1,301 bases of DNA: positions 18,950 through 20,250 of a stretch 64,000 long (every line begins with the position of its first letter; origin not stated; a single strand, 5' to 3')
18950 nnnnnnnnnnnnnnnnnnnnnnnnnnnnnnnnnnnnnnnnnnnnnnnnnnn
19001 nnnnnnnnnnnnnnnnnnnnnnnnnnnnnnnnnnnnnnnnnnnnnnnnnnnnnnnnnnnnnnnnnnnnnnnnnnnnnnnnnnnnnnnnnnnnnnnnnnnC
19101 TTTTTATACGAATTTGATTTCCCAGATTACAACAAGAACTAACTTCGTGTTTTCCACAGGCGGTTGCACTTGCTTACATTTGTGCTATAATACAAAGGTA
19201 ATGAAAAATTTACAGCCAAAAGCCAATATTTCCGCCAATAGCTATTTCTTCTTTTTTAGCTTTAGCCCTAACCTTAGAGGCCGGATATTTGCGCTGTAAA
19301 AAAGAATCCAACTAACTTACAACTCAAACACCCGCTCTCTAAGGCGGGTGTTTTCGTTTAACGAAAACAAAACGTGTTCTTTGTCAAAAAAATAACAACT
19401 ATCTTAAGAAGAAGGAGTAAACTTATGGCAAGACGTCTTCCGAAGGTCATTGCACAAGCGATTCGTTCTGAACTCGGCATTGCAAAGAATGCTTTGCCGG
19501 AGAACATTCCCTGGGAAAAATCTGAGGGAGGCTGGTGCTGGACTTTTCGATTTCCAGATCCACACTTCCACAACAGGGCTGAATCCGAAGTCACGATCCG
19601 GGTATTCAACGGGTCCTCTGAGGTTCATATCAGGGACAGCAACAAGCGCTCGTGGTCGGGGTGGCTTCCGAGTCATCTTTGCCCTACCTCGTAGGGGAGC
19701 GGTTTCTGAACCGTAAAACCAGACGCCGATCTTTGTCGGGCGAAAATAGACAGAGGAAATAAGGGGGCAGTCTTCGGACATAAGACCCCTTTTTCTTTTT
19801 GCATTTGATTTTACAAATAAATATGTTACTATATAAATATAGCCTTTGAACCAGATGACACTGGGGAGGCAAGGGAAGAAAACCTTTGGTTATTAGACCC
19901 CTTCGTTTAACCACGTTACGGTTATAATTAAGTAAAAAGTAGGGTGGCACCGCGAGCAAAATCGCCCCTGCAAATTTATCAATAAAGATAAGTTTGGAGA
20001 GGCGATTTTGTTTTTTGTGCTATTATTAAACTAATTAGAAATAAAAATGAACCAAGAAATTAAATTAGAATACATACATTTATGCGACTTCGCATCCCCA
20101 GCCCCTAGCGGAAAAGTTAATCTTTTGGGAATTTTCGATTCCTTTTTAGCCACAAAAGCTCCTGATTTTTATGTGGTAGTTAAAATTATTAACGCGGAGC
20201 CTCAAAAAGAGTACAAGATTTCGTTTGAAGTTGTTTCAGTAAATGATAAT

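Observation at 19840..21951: Probable Asp-specific T-box riboswitch with a reduced Stem I controlling an unknown 127-aa ORF plus aspS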

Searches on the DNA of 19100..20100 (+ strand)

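Call 4: search_rna_families(source=window, start=19700, end=20100, threshold=evalue, max_evalue=10, show_alignments=5)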
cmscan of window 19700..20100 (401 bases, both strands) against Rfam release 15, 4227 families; matches with E-value up to 10: 15.
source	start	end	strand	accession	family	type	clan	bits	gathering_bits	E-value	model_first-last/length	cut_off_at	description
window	19837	19972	+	RF00230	T-box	Cis-reg; leader;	-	51.2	93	1.8e-10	1-219/219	no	T-box leader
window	19945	20022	-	RF00641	mir-154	Gene; miRNA;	CL00149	27.7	52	0.0021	1-82/82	no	mir-154 microRNA precursor family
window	19842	20068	+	RF02101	HULC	Gene; lncRNA;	-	24.1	45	3.9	1-241/241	no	Highly up-regulated in liver cancer conserved region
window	19957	20042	-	RF02319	TtnuHACA12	Gene; snRNA; snoRNA; HACA-box;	-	19.3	80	2.7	1-131/131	no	Tetrahymena snoRNA TtnuHACA12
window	19942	20027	+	RF04106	mir-1303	Gene; miRNA;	-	19.2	107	0.46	1-85/85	no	mir-1303 microRNA precursor family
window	19957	20072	-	RF00561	SNORA40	Gene; snRNA; snoRNA; HACA-box;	-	19.1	51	0.61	1-128/128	no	Small nucleolar RNA SNORA40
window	19957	20048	-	RF01568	DdR18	Gene; snRNA; snoRNA; HACA-box;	-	18.2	80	1.7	1-147/147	no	Dictyostelium snoRNA DdR18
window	19931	20033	+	RF02436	SpF43_sRNA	Gene; sRNA;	-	17.7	70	0.79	1-99/99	no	Streptococcus sRNA SpF43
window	19910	19966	-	RF02389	sau-31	Gene; sRNA;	-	17.3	50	6.5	1-66/66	no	Staphylococcus sRNA sau-31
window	19959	20008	+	RF04223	MIR2619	Gene; miRNA;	-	16.4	113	0.18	1-202/202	no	MIR2619 microRNA precursor family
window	19955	20012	-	RF04099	MIR837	Gene; miRNA;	-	16.3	117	1.8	1-122/122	no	MIR837 microRNA precursor family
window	19733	19806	-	RF02480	GlsR14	Gene; snRNA; snoRNA; CD-box;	-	15.6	90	0.28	1-68/68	no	Small nucleolar RNA GlsR14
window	19954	20012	-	RF04106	mir-1303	Gene; miRNA;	-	14.8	107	6.3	14-71/85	no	mir-1303 microRNA precursor family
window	19941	20088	-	RF01476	rliF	Gene; sRNA;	-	14.3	60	6.3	1-220/220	no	Listeria sRNA rliF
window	19959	20024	-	RF01822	RsaJ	Gene; sRNA;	-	10.2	100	5.7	238-287/287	no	RNA Staph. aureus A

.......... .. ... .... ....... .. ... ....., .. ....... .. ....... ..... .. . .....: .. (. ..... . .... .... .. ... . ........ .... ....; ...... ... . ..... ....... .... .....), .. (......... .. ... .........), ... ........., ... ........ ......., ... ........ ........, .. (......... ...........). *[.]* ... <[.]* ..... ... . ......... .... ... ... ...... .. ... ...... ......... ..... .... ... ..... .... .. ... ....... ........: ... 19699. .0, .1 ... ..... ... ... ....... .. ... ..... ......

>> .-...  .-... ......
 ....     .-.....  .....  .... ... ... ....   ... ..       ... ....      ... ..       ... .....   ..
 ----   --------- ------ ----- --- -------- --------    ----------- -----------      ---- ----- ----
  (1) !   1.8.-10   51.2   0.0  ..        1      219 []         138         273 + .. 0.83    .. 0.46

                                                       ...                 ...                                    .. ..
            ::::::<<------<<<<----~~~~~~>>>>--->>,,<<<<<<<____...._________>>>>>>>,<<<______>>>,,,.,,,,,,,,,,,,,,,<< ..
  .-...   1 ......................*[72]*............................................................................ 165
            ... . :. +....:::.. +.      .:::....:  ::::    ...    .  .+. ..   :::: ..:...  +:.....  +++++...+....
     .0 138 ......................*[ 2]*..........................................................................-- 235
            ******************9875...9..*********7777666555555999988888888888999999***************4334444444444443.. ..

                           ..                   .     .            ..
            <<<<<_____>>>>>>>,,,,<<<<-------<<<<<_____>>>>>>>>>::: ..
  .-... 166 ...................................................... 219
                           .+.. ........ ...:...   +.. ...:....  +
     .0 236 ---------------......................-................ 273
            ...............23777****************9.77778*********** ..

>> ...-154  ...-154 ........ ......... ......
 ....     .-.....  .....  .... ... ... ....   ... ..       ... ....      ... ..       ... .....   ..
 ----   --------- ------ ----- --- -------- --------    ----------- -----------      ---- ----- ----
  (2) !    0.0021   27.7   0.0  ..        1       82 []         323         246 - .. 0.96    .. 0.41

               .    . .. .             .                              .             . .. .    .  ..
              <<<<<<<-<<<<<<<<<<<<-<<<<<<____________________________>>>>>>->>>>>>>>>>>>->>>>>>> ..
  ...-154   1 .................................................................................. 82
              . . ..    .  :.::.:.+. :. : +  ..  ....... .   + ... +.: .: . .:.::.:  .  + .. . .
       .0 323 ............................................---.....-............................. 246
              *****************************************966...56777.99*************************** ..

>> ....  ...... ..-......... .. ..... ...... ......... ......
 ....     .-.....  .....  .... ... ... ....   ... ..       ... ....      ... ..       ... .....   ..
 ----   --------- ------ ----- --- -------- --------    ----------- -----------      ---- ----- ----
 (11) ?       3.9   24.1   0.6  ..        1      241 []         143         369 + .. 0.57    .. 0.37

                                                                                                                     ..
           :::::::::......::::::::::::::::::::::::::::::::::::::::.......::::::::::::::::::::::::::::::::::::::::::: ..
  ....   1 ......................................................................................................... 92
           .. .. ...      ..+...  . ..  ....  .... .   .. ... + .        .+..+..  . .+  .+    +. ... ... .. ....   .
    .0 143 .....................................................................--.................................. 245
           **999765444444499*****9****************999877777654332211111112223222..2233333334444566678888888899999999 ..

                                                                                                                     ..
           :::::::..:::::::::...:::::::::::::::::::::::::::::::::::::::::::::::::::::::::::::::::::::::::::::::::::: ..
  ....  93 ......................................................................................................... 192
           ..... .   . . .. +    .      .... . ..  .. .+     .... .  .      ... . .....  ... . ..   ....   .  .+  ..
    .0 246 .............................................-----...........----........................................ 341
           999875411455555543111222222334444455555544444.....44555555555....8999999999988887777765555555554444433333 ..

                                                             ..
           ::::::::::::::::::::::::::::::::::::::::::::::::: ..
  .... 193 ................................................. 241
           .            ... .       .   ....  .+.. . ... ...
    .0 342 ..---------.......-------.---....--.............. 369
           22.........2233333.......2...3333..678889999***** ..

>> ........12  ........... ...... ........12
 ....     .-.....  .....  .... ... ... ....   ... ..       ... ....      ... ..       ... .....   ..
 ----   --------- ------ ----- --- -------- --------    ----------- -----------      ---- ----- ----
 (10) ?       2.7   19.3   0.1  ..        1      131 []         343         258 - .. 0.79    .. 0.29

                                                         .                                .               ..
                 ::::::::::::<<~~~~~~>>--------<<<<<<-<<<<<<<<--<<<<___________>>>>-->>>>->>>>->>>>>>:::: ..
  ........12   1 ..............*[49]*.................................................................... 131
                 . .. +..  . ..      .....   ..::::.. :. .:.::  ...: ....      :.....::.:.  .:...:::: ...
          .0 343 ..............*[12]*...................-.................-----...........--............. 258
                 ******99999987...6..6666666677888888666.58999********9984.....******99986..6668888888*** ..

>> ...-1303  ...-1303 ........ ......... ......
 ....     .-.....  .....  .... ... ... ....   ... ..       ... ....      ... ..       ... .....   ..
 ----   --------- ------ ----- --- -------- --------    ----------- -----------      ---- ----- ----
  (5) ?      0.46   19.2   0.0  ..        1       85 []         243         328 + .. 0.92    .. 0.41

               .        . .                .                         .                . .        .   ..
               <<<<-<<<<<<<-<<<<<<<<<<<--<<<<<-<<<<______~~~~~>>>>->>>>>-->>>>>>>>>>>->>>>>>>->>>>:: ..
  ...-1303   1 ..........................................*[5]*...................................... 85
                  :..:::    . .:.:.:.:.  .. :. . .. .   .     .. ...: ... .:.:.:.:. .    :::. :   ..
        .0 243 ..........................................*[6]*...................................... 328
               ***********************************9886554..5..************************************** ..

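Call 46: search_rna_families(source=window, start=19100, end=19830, threshold=evalue, max_evalue=1, show_alignments=1)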
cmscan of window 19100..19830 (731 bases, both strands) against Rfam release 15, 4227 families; matches with E-value up to 1: 6.
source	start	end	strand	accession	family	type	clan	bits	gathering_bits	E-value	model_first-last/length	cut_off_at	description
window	19319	19381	-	RF02064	STnc370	Gene; sRNA;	-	28.7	54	0.12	1-71/71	no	Enterobacterial sRNA STnc370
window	19331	19383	+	RF02869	ncS025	Gene; sRNA;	-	24.3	46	0.053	1-85/85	no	Burkholderia sRNA 25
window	19261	19362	+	RF01771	rnk_leader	Cis-reg; leader;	-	20.8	50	0.67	1-109/109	no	Enterobacteria rnk leader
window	19236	19357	+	RF00512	Leu_leader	Cis-reg; leader;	-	18.4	50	0.42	1-148/148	no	Leucine operon leader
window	19284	19357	+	RF00106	RNAI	Gene; antisense;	-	18.2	47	0.86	1-102/102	no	RNAI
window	19733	19806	-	RF02480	GlsR14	Gene; snRNA; snoRNA; CD-box;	-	15.6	90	0.5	1-68/68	no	Small nucleolar RNA GlsR14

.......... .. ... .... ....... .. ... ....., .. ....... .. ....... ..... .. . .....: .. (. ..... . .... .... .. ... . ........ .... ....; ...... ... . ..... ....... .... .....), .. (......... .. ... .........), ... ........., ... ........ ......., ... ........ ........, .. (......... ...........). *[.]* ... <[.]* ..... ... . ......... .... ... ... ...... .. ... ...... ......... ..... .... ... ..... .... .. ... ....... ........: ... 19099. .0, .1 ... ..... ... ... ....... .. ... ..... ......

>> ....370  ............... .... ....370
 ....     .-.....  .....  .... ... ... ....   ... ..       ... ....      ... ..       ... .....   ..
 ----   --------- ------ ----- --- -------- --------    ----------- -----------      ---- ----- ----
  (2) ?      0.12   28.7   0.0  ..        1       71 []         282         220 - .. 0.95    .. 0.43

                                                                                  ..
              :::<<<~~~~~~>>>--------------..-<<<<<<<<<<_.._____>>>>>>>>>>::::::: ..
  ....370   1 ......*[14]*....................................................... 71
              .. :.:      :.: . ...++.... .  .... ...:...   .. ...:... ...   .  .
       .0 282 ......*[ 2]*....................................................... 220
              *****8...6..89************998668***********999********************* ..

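Call 71: build_rna_model(alignment_id=A4, structure=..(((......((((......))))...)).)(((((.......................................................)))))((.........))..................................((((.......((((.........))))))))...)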
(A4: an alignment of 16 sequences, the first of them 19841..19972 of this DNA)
Model R1 built from alignment A4 (16 sequences, 179 columns); structure: as given.
model positions 138; base pairs 22; branch points 3; effective number of sequences 1.61; information 0.59 bits per position. Calibrated on 0.2 Mb of random sequence (short: E-values are rough).
structure used (alignment columns):
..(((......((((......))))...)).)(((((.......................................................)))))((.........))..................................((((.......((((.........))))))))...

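Call 72: search_with_rna_model(model_id=R1, sources=[window, L002, L003, L004, L005, L006, L007, L008, L009, L010, L011, L012, L013, L014, L015, L016, L017, L018, L019, L020, L021, L022, L023, L024, L025, L026, L027, L028, L029, L030, L031, L032, L033, L034, L035, L036, L037, L038, L039, L040, L041, L042, L043, L044, L045, L046, L047, L048, L049, L050, L051, L052, L053, L054, L055, L056, L057, L058, L059, L060, L061, L062, L063, L064, L065, L066, L067, L068, L069, L070, L071, L072, L073, L074, L075, L076, L077, L078, L079, L080, L081], max_evalue=1)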
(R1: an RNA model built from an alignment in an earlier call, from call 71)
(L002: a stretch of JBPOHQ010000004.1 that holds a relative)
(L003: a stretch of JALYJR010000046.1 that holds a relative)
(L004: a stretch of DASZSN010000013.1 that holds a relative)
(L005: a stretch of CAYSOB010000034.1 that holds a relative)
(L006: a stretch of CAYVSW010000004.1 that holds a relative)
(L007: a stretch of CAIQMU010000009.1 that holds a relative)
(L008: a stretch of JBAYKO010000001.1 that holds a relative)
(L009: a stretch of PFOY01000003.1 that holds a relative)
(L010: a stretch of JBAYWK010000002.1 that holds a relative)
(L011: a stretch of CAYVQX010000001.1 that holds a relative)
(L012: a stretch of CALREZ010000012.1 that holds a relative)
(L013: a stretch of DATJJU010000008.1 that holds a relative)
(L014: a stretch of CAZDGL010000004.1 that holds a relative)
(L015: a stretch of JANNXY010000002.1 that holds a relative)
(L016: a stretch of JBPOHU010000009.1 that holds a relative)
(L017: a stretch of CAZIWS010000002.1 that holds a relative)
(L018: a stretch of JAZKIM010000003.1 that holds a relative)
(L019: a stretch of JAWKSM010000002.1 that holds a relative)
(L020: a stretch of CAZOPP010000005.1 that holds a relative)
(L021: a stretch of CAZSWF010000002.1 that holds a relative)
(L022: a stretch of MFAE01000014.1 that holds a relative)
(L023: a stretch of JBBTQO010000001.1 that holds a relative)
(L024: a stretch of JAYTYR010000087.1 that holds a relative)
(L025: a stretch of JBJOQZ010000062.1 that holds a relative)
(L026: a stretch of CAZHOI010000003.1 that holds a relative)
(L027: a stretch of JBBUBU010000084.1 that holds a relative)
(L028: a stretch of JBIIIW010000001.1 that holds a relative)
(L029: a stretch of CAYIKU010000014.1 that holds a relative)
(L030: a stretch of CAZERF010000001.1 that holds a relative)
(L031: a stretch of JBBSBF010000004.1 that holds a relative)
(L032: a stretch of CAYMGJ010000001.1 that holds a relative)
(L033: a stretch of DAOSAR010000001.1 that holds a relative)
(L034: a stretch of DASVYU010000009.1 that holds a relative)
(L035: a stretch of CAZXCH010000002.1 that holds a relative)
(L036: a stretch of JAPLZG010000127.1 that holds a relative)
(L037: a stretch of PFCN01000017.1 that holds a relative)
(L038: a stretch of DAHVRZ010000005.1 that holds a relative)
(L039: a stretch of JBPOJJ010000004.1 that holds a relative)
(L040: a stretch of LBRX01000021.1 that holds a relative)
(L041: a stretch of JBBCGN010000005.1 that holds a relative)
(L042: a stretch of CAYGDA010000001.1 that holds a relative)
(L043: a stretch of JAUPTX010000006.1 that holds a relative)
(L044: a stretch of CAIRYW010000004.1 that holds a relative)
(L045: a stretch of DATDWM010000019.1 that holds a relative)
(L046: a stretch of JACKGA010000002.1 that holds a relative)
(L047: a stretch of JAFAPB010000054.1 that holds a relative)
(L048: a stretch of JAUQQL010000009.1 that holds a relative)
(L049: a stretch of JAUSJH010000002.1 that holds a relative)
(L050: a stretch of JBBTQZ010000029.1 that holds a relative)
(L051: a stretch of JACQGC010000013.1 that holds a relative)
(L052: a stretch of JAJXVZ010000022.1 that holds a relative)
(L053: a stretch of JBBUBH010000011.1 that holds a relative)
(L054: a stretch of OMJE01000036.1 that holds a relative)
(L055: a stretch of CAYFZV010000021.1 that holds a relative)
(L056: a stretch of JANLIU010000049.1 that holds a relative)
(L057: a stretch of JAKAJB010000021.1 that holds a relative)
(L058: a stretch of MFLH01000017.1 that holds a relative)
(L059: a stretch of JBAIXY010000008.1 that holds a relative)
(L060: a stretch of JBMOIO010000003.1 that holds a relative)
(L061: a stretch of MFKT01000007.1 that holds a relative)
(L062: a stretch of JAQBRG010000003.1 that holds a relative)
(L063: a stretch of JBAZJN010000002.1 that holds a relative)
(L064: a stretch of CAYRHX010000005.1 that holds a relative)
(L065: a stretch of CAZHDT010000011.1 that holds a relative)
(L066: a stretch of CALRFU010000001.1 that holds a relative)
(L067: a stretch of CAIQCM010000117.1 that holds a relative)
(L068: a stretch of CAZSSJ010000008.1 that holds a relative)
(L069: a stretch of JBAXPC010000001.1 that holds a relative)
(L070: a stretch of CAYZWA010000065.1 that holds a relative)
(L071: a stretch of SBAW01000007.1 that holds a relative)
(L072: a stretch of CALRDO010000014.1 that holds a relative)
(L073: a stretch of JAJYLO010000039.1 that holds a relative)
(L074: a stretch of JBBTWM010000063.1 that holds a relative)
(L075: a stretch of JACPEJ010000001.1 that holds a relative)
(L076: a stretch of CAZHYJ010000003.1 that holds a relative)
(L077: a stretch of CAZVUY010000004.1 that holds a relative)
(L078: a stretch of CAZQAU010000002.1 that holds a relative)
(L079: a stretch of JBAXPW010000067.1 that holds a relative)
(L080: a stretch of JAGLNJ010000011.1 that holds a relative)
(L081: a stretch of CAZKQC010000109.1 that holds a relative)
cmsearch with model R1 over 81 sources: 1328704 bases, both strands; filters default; matches with E-value up to 1: 12.
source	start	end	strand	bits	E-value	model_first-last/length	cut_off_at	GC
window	19841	19972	+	141.8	2.2e-33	1-138/138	no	0.47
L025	624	854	+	73.2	7.5e-16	1-138/138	no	0.49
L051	9847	9961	+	70.7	3.2e-15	1-138/138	no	0.55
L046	9737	9922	+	68.6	1.1e-14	1-138/138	no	0.51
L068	9690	9814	+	62.2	4.9e-13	1-138/138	no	0.5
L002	9863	9948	+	57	1.1e-11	1-138/138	no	0.5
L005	1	45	+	25.5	0.0012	94-138/138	5'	0.58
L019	10318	10453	+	19.3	0.044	1-138/138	no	0.39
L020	6477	6612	+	19.2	0.047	1-138/138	no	0.37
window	46571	46728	+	16.4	0.25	1-138/138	no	0.44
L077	11996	12147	+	14.9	0.59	1-138/138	no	0.43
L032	3139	3281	+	14.1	0.92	1-138/138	no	0.38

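Call 73: search_with_rna_model(model_id=R1, sources=[window, L002, L007, L012, L025, L046, L051, L068, L082, L084, L085, L086, L087, L088, L089, L090, L091, L092, L093, L094, L095, L096, L098, L099, L100, L101, L102, L103, L106, L107, L108, L110, L111, L113, L114, L115, L116, L117, L121], max_evalue=0.01, make_alignment=true)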
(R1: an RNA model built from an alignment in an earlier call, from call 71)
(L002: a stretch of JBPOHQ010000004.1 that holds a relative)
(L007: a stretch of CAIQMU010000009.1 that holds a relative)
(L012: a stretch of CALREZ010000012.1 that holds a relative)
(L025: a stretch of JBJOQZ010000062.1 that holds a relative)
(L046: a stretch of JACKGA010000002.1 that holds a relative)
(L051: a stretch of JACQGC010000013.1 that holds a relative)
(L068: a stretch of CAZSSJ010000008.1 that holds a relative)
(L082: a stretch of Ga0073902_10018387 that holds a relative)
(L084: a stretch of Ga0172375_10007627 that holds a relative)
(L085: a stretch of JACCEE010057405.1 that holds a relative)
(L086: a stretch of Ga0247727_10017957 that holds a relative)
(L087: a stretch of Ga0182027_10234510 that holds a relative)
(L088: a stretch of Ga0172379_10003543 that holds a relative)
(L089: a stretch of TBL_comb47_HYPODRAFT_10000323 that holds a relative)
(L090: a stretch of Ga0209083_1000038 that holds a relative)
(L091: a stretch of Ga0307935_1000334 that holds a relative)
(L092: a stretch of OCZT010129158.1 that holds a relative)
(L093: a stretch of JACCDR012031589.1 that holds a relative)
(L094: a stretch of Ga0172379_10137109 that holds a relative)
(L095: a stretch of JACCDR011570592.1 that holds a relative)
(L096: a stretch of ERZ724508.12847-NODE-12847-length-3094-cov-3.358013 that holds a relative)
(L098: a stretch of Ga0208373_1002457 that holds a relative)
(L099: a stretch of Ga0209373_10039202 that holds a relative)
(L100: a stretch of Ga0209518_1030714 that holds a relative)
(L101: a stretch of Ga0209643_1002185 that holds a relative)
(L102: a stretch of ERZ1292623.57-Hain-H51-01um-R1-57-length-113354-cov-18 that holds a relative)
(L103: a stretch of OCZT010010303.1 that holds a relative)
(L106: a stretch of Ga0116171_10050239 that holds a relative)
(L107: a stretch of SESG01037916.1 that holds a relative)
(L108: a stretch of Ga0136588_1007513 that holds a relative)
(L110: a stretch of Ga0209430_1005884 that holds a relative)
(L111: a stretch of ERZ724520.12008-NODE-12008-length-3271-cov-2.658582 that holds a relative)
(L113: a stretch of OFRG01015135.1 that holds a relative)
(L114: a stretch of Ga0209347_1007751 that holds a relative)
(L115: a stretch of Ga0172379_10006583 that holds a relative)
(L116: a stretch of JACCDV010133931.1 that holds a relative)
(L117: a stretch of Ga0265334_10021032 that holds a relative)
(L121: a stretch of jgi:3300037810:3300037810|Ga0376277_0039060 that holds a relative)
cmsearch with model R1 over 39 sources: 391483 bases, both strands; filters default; matches with E-value up to 0.01: 36.
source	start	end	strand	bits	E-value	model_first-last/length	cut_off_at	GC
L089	7425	7561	-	148.3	1.4e-35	1-138/138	no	0.45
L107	91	227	-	147.9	1.8e-35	1-138/138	no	0.43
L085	2360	2497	-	146.3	4.4e-35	1-138/138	no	0.45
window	19841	19972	+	141.8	6.4e-34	1-138/138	no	0.47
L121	303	437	+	139.5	2.5e-33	1-138/138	no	0.45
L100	731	866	+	137.8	6.7e-33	1-138/138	no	0.44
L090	790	949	-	135.8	2.1e-32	1-138/138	no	0.39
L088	6552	6682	-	135.8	2.2e-32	1-138/138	no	0.46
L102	14623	14763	-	134.6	4.5e-32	1-138/138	no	0.49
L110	3254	3392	+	132.6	1.4e-31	1-138/138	no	0.45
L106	1998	2152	+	132.3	1.8e-31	1-138/138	no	0.43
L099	707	871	-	127.9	2.3e-30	1-138/138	no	0.52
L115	1518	1683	-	124.4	1.8e-29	1-138/138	no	0.5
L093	6554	6676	+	119.9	2.5e-28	1-138/138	no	0.48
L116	1510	1648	+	101.8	1.1e-23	1-138/138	no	0.55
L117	388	547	-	87.5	5e-20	1-138/138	no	0.61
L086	1792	1988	+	85.9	1.2e-19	1-138/138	no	0.53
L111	1713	1829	+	79.9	4.3e-18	1-138/138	no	0.55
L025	624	854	+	73.2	2.2e-16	1-138/138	no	0.49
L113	726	820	-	72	4.4e-16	1-138/138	no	0.46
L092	773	868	+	71.9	4.6e-16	1-138/138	no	0.52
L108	282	462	-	71.1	7.4e-16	1-138/138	no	0.46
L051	9847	9961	+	70.7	9.4e-16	1-138/138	no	0.55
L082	2779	2891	-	69.5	1.9e-15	1-138/138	no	0.57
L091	9561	9741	-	68.8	2.8e-15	1-138/138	no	0.45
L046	9737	9922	+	68.6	3.3e-15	1-138/138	no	0.51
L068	9690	9814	+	62.2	1.4e-13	1-138/138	no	0.5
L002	9863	9948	+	57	3.1e-12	1-138/138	no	0.5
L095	1468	1553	+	56.6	3.9e-12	1-138/138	no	0.49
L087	169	289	-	55.8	6.2e-12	1-138/138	no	0.52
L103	3232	3330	+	55.1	9.2e-12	1-138/138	no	0.52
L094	1433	1627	-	41.1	3.4e-08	1-138/138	no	0.37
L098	6033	6172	+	40.9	3.9e-08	1-138/138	no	0.56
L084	12001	12212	+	35.2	1.1e-06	1-138/138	no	0.43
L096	1883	1969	-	35.1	1.2e-06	1-138/138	no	0.51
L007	703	828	+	24.3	0.00068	1-138/138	no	0.51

Alignment A5: 36 matches aligned to the model, 424 columns, each read 5' to 3' on its own strand. Consensus structure (alignment columns), stored with it:
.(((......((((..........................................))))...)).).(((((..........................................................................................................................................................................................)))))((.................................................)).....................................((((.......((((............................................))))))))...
